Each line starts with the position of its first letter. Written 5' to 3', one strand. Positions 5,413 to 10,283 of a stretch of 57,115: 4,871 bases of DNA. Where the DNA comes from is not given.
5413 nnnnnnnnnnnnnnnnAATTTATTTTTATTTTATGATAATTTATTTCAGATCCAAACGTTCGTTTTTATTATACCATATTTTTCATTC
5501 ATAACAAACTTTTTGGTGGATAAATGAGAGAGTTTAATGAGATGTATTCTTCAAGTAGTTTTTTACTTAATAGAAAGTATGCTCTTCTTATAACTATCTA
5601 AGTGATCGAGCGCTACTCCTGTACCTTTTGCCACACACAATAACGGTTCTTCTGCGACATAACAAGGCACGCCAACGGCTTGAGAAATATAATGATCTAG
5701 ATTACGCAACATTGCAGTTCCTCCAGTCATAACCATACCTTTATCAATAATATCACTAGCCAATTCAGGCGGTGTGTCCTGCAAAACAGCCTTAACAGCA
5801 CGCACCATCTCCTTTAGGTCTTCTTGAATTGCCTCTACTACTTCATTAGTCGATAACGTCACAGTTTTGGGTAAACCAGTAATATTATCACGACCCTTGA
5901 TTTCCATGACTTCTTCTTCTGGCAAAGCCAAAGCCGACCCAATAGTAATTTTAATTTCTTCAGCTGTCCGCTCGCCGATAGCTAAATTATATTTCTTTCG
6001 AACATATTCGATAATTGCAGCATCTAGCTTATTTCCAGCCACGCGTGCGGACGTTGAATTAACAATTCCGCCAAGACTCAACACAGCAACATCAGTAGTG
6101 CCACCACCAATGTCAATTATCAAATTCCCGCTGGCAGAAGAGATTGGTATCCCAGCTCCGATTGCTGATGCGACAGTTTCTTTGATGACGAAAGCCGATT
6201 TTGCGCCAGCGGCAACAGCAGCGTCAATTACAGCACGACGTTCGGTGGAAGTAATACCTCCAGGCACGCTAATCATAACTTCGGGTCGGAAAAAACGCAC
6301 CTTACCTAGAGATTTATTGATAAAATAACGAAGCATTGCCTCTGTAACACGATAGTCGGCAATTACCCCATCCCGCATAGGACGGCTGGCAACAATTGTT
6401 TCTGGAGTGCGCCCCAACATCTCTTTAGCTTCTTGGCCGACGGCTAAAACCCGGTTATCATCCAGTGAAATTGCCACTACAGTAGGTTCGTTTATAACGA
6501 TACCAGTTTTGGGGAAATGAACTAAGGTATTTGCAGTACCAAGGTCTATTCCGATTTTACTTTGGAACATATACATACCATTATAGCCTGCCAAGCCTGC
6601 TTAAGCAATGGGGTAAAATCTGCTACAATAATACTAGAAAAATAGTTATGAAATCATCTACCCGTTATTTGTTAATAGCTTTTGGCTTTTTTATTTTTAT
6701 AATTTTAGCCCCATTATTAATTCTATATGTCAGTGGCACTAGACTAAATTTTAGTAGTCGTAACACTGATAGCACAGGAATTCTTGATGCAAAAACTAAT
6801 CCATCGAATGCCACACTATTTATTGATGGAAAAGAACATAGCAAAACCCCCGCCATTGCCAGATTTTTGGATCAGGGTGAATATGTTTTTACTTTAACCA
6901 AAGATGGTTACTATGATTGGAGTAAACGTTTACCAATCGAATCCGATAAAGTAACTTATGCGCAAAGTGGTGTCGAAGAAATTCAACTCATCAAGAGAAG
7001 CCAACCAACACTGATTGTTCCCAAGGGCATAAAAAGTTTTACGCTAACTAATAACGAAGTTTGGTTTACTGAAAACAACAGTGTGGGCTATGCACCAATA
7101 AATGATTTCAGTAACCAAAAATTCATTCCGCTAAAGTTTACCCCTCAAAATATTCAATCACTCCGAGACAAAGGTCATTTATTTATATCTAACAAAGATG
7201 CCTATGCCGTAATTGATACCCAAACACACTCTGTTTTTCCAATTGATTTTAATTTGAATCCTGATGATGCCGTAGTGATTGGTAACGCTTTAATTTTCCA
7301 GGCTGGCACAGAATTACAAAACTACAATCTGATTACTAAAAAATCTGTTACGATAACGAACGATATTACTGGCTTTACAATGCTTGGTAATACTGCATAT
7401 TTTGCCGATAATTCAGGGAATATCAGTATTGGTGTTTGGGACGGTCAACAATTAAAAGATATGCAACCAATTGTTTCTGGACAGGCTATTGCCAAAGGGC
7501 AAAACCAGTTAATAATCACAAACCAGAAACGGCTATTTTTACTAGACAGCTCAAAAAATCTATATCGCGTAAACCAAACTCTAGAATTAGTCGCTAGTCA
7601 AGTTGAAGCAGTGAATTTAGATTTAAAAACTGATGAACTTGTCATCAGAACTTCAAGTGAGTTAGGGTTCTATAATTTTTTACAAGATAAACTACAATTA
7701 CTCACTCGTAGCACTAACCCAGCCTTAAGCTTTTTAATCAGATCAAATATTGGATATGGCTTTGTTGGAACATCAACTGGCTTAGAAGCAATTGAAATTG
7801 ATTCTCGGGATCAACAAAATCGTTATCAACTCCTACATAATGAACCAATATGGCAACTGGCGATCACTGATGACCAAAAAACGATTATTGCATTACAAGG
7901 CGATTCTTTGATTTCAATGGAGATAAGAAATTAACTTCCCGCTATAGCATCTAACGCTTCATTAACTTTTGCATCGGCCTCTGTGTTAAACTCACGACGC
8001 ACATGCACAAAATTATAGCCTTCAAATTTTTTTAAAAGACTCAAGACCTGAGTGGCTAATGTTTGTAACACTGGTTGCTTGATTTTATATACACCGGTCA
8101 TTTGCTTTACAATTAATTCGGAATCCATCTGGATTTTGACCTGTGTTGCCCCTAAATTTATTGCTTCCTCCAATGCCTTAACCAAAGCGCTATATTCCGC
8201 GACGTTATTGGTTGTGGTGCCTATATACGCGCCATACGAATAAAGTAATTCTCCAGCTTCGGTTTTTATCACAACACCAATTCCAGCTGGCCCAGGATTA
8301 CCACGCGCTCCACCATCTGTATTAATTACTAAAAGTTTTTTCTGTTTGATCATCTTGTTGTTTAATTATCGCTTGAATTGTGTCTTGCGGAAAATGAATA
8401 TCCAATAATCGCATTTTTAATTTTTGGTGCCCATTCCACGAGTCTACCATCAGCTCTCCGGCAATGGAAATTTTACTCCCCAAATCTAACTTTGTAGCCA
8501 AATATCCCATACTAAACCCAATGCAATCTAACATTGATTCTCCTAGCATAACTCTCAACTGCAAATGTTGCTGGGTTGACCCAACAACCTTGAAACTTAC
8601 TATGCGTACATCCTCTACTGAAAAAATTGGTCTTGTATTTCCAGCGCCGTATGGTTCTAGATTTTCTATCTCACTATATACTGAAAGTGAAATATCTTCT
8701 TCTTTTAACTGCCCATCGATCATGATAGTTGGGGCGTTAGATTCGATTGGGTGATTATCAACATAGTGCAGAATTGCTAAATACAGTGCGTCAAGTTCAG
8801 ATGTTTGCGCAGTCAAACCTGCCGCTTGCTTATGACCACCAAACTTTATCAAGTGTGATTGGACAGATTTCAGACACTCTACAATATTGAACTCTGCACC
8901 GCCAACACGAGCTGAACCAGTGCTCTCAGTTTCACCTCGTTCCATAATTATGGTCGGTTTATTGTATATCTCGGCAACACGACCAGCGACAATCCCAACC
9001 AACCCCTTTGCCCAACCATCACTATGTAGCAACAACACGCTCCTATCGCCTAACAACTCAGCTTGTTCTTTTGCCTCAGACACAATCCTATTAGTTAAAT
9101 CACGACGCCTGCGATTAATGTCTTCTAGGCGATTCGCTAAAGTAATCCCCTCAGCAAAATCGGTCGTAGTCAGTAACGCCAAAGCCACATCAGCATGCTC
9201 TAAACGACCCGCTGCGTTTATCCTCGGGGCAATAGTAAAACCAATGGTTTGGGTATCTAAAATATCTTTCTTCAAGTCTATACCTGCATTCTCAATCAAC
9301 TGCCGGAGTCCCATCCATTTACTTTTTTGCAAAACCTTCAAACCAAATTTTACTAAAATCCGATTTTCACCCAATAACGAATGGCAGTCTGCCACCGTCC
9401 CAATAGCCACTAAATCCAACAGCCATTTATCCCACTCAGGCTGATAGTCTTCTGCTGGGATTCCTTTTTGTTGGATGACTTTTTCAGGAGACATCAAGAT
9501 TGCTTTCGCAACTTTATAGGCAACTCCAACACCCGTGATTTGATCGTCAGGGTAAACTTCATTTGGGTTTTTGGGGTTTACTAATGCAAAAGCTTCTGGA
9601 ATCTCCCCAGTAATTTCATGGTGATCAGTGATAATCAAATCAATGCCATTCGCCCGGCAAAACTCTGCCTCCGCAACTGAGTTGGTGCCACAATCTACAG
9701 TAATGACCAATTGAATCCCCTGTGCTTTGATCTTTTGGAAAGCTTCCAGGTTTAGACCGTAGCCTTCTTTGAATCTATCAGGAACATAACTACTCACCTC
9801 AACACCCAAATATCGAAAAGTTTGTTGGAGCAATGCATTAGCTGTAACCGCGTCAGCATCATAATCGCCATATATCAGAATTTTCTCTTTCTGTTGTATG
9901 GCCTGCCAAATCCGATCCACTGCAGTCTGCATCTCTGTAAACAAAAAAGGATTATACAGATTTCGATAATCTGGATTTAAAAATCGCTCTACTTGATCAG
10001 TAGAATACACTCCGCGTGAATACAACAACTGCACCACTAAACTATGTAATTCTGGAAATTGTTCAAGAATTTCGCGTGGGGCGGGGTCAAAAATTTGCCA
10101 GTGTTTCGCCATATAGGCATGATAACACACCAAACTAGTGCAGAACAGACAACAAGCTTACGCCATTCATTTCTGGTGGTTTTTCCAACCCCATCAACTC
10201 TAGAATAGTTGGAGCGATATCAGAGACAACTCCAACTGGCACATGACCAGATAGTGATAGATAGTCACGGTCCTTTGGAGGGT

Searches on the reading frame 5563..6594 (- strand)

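Call 21: search_protein_families(library=pfam, proteins=[window:5563-6594:-], max_evalue=0.001)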
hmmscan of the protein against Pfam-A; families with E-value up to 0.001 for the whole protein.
window:5563-6594:- (343 aa): 6 families
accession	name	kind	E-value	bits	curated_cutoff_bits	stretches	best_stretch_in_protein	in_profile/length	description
PF06723.19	MreB_Mbl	-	2e-135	451.3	27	1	12-336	2-326/327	MreB/Mbl protein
PF00012.26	HSP70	-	2.2e-12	46.5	20.6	1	105-327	135-370/599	Hsp70 protein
PF14450.12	FtsA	-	8.2e-12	46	31.8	1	159-316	2-112/127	Cell division protein FtsA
PF00022.25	Actin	-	6.8e-09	35.2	27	1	49-201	45-190/410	Actin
PF11104.14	PilM_2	-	0.00027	20.4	27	0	283-315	275-306/340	Type IV pilus assembly protein PilM;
PF06277.17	EutA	-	0.00052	19.5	27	1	141-211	126-203/475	Ethanolamine utilisation protein EutA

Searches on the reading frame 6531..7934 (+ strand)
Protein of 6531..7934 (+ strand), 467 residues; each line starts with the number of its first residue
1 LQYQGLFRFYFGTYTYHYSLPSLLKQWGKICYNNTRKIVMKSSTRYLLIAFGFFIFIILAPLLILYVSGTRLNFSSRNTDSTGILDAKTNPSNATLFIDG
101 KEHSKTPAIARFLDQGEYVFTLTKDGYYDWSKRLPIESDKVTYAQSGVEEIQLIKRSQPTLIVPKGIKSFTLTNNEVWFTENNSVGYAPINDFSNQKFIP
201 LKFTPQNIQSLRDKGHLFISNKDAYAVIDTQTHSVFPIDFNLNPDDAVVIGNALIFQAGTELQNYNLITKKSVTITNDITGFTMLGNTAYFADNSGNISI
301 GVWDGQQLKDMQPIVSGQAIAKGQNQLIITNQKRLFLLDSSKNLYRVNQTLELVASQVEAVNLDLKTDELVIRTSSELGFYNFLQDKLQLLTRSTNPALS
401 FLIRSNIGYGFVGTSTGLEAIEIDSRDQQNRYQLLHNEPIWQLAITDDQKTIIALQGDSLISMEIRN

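Call 21: search_protein_families(library=pfam, proteins=[window:6531-7934:+], max_evalue=0.001)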
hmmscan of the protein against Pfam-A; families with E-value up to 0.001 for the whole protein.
window:6531-7934:+ (467 aa): 1 family
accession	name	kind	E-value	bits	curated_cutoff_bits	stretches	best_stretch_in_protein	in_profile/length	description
PF08308.17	PEGA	-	3.4e-09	36.9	20.8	1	84-143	3-62/71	PEGA domain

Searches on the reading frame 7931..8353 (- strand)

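Call 61: search_protein_families(library=pfam, proteins=[window:7931-8353:-], max_evalue=0.001)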
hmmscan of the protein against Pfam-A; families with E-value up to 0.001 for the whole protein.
window:7931-8353:- (140 aa): 2 families
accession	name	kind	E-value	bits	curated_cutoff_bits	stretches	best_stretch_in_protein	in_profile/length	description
PF13456.12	RVT_3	-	9.2e-26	90.6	21.6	1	11-133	1-123/123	Reverse transcriptase-like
PF00075.30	RNase_H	-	1.9e-11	44.8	25.8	1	8-118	4-119/141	RNase H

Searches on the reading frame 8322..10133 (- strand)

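Call 21: search_protein_families(library=pfam, proteins=[window:8322-10133:-], max_evalue=0.001)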
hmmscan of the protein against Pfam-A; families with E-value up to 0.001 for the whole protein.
window:8322-10133:- (603 aa): 3 families
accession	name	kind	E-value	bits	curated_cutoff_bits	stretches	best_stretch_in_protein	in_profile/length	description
PF17768.7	RecJ_OB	-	7.6e-27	93.9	27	1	472-577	1-106/107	RecJ OB domain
PF01368.27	DHH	-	6.1e-24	85.1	28.1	1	84-246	1-125/125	DHH family, N-terminal domain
PF02272.25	DHHA1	-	7e-09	36.5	25.9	1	367-451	5-93/102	DHHA1 domain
